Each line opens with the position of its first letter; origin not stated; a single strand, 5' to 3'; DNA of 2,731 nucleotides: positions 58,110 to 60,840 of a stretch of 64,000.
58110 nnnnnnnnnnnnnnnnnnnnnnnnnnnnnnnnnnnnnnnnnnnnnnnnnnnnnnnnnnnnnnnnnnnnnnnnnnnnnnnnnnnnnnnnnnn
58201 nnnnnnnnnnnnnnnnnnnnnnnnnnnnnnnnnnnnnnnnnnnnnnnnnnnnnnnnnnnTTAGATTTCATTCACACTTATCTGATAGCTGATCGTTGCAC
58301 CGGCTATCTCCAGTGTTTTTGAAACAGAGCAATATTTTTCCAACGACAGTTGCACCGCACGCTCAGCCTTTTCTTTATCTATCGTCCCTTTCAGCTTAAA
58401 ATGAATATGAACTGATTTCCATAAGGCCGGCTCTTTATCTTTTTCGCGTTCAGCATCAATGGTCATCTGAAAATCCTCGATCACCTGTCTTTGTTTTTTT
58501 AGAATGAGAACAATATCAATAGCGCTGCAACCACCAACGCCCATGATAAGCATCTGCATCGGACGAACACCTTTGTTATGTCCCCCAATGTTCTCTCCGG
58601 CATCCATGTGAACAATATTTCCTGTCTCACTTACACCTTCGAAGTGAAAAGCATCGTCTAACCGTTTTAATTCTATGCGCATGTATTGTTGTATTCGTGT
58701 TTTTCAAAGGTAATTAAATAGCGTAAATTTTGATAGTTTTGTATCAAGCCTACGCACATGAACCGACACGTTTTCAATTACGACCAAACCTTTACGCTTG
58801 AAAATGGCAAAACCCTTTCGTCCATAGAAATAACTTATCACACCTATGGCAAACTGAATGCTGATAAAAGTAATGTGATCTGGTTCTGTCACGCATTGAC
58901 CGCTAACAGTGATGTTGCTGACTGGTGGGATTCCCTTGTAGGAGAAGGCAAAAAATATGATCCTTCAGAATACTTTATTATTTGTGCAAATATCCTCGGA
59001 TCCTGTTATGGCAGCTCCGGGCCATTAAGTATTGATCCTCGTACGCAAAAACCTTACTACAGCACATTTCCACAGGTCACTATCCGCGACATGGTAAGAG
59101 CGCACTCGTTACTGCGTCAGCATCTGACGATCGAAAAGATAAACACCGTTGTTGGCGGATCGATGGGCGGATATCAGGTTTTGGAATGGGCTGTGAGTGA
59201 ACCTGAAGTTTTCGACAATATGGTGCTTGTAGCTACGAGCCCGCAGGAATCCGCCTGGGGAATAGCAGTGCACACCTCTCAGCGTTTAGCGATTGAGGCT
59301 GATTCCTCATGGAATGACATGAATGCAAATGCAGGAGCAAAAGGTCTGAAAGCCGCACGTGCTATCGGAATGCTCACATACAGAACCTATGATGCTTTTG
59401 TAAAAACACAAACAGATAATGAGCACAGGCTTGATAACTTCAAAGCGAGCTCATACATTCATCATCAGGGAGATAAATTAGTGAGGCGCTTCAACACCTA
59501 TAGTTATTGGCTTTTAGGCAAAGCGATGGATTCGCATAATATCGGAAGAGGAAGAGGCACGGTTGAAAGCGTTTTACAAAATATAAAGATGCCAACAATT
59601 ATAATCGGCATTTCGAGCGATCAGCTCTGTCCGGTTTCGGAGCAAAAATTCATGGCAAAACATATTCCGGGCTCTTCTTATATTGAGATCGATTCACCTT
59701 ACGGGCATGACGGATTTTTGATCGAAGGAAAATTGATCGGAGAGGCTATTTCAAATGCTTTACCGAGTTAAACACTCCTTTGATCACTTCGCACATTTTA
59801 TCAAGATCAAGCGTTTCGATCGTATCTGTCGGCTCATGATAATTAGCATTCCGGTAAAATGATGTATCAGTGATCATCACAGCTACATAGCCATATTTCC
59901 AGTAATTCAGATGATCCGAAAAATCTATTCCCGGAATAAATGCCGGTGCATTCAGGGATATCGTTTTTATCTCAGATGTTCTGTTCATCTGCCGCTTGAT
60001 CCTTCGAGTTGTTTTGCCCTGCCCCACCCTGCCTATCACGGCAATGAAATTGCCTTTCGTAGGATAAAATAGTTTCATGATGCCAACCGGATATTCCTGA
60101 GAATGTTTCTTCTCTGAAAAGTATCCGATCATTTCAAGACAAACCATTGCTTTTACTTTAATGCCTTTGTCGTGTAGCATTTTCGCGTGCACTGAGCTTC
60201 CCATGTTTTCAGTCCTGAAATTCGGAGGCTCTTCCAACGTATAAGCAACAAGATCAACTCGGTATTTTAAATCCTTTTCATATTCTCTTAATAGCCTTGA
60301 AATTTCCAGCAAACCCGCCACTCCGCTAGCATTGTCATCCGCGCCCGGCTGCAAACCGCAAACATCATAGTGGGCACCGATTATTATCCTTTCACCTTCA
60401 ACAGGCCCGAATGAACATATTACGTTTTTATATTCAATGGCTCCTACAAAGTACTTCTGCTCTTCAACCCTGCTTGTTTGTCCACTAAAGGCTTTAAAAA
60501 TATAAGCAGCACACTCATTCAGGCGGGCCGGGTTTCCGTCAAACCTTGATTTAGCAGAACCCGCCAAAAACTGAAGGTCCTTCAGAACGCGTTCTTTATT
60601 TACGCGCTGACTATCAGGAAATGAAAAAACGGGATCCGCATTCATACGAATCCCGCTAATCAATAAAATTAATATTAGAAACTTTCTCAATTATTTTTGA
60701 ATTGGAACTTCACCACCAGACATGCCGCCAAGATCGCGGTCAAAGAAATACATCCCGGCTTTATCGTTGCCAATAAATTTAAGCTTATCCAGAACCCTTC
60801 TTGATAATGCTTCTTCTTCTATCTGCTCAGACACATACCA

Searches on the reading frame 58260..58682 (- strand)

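Call 8: search_protein_families(library=pfam, proteins=[window:58260-58682:-], max_evalue=0.001)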
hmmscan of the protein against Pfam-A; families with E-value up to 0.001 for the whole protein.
window:58260-58682:- (140 aa): 1 family
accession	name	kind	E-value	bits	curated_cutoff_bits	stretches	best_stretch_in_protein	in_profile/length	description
PF02566.24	OsmC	-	1.4e-20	74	27.5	1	34-129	1-95/100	OsmC-like protein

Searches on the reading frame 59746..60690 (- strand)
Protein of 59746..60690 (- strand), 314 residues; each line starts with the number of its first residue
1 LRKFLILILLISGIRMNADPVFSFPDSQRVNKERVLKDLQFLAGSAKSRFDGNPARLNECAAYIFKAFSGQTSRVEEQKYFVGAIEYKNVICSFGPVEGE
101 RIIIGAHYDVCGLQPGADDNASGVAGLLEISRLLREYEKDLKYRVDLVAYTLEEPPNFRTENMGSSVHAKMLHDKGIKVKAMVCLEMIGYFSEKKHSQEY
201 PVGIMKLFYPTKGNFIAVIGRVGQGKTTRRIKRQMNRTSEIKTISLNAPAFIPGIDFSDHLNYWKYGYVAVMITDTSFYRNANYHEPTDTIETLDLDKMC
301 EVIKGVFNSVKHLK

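Call 8: search_protein_families(library=pfam, proteins=[window:59746-60690:-], max_evalue=0.001)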
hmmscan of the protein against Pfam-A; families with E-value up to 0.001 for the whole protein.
window:59746-60690:- (314 aa): 1 family
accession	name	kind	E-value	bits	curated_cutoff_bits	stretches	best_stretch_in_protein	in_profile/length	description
PF04389.22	Peptidase_M28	-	4.9e-25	88.8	21.3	1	89-304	1-187/193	Peptidase family M28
